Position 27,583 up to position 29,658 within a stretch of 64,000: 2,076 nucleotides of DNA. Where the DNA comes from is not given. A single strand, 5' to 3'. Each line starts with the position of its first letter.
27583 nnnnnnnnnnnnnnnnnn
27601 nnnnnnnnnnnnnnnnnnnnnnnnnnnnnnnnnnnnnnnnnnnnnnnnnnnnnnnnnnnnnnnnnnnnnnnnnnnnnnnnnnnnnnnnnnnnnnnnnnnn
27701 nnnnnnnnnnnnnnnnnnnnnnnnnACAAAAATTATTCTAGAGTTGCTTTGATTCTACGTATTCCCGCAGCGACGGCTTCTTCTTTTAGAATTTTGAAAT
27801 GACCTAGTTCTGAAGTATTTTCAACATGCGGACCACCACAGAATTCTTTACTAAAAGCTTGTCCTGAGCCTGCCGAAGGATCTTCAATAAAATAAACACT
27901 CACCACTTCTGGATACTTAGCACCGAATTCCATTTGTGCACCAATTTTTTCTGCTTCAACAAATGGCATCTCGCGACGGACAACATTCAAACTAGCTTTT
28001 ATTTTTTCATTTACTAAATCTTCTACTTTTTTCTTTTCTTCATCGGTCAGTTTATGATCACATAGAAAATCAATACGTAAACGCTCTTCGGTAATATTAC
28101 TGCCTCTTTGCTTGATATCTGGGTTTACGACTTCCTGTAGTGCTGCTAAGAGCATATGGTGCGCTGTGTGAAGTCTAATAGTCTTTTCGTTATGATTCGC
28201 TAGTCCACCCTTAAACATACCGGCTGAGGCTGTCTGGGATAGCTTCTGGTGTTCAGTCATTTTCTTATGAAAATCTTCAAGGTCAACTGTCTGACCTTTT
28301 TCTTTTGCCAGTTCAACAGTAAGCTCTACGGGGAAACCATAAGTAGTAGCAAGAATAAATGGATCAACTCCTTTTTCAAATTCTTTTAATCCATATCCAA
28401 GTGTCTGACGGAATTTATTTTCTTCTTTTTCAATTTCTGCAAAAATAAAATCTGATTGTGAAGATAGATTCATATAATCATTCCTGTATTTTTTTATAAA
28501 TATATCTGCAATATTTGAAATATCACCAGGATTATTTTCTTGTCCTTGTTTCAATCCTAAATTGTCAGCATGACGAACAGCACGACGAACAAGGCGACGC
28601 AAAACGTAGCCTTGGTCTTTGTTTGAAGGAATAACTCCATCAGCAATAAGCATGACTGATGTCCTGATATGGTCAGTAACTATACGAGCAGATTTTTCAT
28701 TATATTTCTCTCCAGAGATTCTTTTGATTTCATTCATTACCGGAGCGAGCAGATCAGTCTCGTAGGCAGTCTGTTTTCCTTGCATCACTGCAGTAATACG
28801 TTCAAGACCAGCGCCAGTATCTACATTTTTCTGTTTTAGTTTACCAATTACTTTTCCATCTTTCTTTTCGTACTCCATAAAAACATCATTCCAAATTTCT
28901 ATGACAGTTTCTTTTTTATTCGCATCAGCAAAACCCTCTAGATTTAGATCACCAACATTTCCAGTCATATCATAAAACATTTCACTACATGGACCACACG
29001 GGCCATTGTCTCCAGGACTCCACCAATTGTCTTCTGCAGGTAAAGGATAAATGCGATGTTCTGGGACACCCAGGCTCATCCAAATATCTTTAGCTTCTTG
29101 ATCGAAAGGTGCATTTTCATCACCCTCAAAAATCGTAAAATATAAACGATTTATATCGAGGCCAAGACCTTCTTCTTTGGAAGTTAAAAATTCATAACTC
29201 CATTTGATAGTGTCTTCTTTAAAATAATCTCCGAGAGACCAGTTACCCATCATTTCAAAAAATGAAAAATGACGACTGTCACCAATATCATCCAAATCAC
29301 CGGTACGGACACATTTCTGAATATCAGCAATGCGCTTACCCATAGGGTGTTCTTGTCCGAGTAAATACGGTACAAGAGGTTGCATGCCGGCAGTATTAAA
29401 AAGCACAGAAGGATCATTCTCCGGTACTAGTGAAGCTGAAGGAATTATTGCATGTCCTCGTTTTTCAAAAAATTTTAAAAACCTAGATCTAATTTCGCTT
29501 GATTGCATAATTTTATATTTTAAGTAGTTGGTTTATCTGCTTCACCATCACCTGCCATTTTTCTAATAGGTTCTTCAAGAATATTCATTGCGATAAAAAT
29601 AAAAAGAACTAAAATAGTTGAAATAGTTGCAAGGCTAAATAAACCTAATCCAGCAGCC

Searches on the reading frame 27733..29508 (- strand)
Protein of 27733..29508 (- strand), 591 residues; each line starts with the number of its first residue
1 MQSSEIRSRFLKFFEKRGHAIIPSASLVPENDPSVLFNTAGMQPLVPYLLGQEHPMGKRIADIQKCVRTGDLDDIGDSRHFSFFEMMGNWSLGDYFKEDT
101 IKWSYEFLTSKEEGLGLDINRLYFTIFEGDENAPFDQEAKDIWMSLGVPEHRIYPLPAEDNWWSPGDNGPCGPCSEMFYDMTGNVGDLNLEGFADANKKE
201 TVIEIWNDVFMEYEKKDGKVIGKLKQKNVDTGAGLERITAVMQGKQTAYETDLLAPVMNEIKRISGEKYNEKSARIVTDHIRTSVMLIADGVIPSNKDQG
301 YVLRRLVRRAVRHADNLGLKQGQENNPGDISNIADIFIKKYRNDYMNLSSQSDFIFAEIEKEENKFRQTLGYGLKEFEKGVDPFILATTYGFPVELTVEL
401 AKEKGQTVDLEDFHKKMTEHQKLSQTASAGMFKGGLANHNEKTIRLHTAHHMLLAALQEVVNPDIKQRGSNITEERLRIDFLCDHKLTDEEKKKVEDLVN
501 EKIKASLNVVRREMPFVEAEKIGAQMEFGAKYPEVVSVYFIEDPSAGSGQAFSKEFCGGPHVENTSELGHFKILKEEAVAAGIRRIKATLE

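Call 23: search_protein_families(library=pfam, proteins=[window:27733-29508:-], max_evalue=0.00001)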
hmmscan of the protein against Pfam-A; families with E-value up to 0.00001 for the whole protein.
window:27733-29508:- (591 aa): 2 families
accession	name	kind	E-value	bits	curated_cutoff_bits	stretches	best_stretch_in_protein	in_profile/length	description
PF01411.24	tRNA-synt_2c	-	2.7e-133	445.8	30.3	1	5-432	1-436/552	tRNA synthetases class II (A)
PF07973.19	tRNA_SAD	-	1.3e-17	63.9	24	1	536-586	1-43/44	Threonyl and Alanyl tRNA synthetase second additional domain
